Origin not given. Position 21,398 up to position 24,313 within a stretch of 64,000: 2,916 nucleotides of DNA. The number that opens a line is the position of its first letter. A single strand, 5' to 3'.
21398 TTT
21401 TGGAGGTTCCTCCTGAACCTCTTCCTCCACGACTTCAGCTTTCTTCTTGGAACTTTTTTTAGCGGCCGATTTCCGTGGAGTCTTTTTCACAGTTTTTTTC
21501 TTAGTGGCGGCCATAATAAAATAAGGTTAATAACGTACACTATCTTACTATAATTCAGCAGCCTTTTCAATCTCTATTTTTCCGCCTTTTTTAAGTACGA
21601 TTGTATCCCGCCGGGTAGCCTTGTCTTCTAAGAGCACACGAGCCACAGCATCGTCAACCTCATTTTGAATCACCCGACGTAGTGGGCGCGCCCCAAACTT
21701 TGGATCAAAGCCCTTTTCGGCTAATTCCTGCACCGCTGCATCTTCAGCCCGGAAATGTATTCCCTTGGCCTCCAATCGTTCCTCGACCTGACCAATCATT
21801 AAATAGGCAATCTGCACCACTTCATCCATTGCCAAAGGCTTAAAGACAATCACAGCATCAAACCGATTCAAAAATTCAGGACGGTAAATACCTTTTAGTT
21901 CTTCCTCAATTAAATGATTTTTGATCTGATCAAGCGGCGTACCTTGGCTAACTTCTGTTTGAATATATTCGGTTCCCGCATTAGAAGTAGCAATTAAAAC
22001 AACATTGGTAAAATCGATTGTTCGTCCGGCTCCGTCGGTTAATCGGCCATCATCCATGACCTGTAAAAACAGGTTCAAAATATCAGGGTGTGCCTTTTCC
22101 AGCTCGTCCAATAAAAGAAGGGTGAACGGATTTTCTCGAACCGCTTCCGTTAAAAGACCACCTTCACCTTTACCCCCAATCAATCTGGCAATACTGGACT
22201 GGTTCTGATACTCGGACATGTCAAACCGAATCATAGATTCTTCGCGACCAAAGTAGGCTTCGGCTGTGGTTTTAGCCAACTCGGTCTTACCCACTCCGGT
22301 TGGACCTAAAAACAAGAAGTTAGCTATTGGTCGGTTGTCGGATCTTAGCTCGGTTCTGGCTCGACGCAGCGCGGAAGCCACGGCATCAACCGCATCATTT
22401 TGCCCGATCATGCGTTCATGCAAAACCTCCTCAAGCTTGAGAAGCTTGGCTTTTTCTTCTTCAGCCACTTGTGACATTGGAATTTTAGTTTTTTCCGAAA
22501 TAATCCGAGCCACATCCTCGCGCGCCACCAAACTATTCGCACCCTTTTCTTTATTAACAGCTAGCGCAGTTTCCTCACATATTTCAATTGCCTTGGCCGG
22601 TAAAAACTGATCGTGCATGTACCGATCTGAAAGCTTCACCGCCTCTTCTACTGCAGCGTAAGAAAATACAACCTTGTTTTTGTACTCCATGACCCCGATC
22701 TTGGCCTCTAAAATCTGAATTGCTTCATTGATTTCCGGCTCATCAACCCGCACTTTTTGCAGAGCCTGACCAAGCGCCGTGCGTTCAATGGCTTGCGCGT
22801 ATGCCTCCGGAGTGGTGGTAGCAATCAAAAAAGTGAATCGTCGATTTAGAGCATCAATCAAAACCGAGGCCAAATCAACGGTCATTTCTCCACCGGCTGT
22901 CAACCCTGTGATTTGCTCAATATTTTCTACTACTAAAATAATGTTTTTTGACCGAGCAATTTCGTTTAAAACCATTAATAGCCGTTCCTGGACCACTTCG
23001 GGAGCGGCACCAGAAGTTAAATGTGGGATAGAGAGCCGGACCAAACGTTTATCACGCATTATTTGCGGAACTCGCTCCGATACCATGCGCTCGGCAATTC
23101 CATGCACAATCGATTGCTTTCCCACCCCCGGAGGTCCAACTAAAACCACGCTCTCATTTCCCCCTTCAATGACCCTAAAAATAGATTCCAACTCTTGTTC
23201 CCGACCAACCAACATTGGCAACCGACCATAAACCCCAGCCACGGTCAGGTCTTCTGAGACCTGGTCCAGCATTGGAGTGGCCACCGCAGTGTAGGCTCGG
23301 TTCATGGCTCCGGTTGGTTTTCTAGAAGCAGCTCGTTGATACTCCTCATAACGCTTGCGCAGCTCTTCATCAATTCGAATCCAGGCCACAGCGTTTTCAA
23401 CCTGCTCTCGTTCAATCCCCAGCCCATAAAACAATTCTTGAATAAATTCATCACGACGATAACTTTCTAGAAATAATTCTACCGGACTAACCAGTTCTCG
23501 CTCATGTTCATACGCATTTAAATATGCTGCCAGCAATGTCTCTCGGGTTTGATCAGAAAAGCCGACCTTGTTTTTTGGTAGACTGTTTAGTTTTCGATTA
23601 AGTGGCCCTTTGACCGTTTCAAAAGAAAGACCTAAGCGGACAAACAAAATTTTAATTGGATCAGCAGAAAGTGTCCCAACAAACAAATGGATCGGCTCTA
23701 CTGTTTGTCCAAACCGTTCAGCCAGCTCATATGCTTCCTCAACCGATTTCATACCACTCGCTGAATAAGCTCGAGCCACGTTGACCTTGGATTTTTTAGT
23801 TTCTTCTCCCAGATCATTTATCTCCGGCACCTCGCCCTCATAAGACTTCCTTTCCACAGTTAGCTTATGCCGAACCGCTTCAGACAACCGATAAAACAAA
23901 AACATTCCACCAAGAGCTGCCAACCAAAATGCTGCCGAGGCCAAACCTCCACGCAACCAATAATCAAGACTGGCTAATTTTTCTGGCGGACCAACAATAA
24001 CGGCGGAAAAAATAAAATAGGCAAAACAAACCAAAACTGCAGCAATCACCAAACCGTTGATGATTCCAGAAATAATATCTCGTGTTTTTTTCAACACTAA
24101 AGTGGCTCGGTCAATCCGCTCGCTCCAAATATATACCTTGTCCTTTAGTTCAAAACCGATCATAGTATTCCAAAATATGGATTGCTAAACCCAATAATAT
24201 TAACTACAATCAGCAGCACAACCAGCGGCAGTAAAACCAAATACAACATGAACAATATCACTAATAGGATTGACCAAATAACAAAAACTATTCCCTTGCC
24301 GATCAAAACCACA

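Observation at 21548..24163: ClpB/ClpC-type double-ring AAA+ chaperone with an N-terminal two-helix membrane anchor replacing the usual Clp N-domain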

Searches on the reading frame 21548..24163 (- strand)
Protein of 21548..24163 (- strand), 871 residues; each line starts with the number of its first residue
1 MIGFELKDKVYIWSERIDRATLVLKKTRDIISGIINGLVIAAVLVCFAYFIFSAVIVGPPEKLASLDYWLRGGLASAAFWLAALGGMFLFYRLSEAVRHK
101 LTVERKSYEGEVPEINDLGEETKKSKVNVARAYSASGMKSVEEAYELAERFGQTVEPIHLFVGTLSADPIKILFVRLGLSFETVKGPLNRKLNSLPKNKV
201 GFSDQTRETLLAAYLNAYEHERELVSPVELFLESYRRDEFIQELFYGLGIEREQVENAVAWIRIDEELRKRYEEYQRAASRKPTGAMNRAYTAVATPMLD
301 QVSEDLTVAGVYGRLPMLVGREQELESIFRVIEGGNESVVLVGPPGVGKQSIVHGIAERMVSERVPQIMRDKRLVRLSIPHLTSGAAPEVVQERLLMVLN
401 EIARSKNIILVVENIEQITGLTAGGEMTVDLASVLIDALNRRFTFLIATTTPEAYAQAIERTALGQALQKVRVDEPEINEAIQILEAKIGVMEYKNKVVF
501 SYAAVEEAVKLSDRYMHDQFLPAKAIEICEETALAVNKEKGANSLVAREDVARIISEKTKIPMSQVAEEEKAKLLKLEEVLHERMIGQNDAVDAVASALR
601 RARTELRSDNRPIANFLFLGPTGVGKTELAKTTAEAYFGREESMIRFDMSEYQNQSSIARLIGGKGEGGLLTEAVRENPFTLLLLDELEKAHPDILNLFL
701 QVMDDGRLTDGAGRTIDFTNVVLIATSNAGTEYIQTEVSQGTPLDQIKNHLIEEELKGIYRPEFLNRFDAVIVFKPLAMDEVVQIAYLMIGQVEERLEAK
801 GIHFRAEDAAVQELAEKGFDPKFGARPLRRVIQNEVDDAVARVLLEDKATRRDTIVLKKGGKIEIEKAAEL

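Call 3: search_protein_families(library=pfam, proteins=[window:21548-24163:-], max_evalue=0.1)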
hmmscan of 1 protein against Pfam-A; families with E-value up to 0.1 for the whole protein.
window:21548-24163:- (871 aa): 34 families (the best 25 are shown)
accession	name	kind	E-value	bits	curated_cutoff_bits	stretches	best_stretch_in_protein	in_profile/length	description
PF07724.20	AAA_2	-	5.6e-52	176.6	27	1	611-770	1-165/166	AAA domain (Cdc48 subfamily)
PF10431.15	ClpB_D2-small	-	1.4e-22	79.9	21.9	1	777-856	1-80/81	C-terminal, D2-small domain, of ClpB protein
PF00004.35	AAA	-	3.4e-18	66.8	21.2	2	339-461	1-120/131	ATPase family associated with various cellular activities (AAA)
PF07728.20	AAA_5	-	3.4e-15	56.7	22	2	615-737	1-130/139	AAA domain (dynein-related subfamily)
PF17871.7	AAA_lid_9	-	2.2e-11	44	22.8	1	478-575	2-98/104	AAA lid domain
PF13191.12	AAA_16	-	3e-09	38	32.6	1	318-365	2-60/167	AAA ATPase domain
PF01695.23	IstB_IS21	-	4e-06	26.9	24.1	1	614-704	93-180/238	IstB-like ATP binding protein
PF00158.32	Sigma54_activat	-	4.5e-06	26.9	20.2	1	603-729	12-143/168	Sigma-54 interaction domain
PF20030.5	bpMoxR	-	6.4e-06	25.8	27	1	318-362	14-57/205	MoxR domain in the MoxR-vWA-beta-propeller ternary systems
PF01637.24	ATPase_2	-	8e-06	26.3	33.2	1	319-360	2-44/225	ATPase domain predominantly from Archaea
PF20703.3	nSTAND1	-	9.1e-06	26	27.1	1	319-482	17-193/379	Novel STAND NTPase 1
PF13401.12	AAA_22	-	1.6e-05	25.6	27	1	618-705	10-110/130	AAA domain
PF20720.3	nSTAND3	-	4e-05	23.8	27.2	0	336-364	17-45/155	Novel STAND NTPase 3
PF13238.12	AAA_18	-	4.4e-05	24.4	29.4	1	339-414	1-79/128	AAA domain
PF05496.18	RuvB_N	-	4.6e-05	23.7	27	0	584-635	8-55/159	Holliday junction DNA helicase RuvB P-loop domain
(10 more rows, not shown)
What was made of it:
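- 21548..24163 (-): Whole gene: membrane-tethered Clp/Hsp100 homologue, 871 aa. Pfam finds AAA, AAA_lid_9, AAA_2 and ClpB_D2-small (call 3).
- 22529..23266 (-): D1 AAA+ module, aa 300-545. Probably binds nucleotide but has degenerate hydrolysis and pore motifs. Pfam AAA at aa 339-461 and AAA_lid_9 at aa 478-575 (call 3).
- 21836..22528 (-): D2 AAA+ module, aa 546-776. All ATPase motifs are intact, and it follows D1 directly with no M-domain. Pfam AAA_2, E 5.6e-52 (call 3).
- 21596..21835 (-): ClpB_D2-small C-terminal domain, aa 777-856. Pfam PF10431, E 1.4e-22 (call 3).
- On Clp/Hsp100 class I (two AAA+ modules): Pfam E-values are 3.4e-18, 2.2e-11, 5.6e-52 and 1.4e-22 (call 3).
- Checked: Two AAA+ modules plus ClpB_D2-small are found by Pfam (call 3).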

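Call 4: search_protein_families(library=ncbifam, proteins=[window:21548-24163:-], max_evalue=0.001)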
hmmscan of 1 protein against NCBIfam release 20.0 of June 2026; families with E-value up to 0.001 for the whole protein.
window:21548-24163:- (871 aa): 32 families (the best 25 are shown)
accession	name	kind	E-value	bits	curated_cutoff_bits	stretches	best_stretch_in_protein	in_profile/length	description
TIGR03346.1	chaperone_ClpB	equivalog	1.4e-160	536.4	1232.1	2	543-860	525-846/853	ATP-dependent chaperone ClpB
TIGR02639.1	ClpA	equivalog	8.3e-141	470.6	993.15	1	246-848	123-723/734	ATP-dependent Clp protease ATP-binding subunit ClpA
NF033606.1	heat_AAA_ClpK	exception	2.3e-134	449.4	1900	2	544-858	574-897/949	heat shock survival AAA family ATPase ClpK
NF033607.0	disagg_AAA_ClpG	exception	1e-132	444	1900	2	546-857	555-874/932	AAA family protein disaggregase ClpG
NF008118.0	PRK10865.1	equivalog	1.2e-131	440.3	1417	2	546-857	531-846/857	ATP-dependent chaperone ClpB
TIGR03345.1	VI_ClpV1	equivalog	5.7e-125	418.6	884.95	2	544-852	527-843/852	type VI secretion system ATPase TssH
NF008263.0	PRK11034.1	equivalog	7e-104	348.3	1350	1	292-845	162-721/758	ATP-dependent Clp protease ATP-binding subunit ClpA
NF003745.1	PRK05342.1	equivalog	1.7e-14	53.6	359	2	751-842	286-382/418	ATP-dependent Clp protease ATP-binding subunit ClpX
TIGR00382.1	clpX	equivalog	1.3e-10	40.9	370.75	1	556-635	51-139/414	ATP-dependent protease ATP-binding subunit ClpX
NF003229.0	PRK04195.1-5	equivalog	9.2e-08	31.2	280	0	615-689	46-113/413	replication factor C large subunit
TIGR02640.1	gas_vesic_GvpN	equivalog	6.1e-07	29.2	266.8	0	670-710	98-136/262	gas vesicle protein GvpN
TIGR00763.1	lon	equivalog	7e-07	28.1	608.05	0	554-637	298-377/795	endopeptidase La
TIGR03922.1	T7SS_EccA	equivalog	8.1e-07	28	466.65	0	462-639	154-338/557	type VII secretion AAA-ATPase EccA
NF038214.1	IS21_help_AAA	equivalog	1.5e-06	28.1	200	0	614-704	91-178/232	IS21-like element helper ATPase IstB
NF003230.0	PRK04195.1-6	equivalog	1.7e-06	27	441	0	616-665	42-88/494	replication factor C large subunit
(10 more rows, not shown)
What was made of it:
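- On ClpB (disaggregase): ClpB models match in two stretches (call 4). 536.4 bits against a cut-off of 1232.1 (call 4).
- On ClpA: 470.6 bits against a cut-off of 993.15 (call 4).
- Closest known: ClpB / Hsp104 disaggregases. Same: The best NCBIfam model is ClpB, at 536 bits (call 4).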
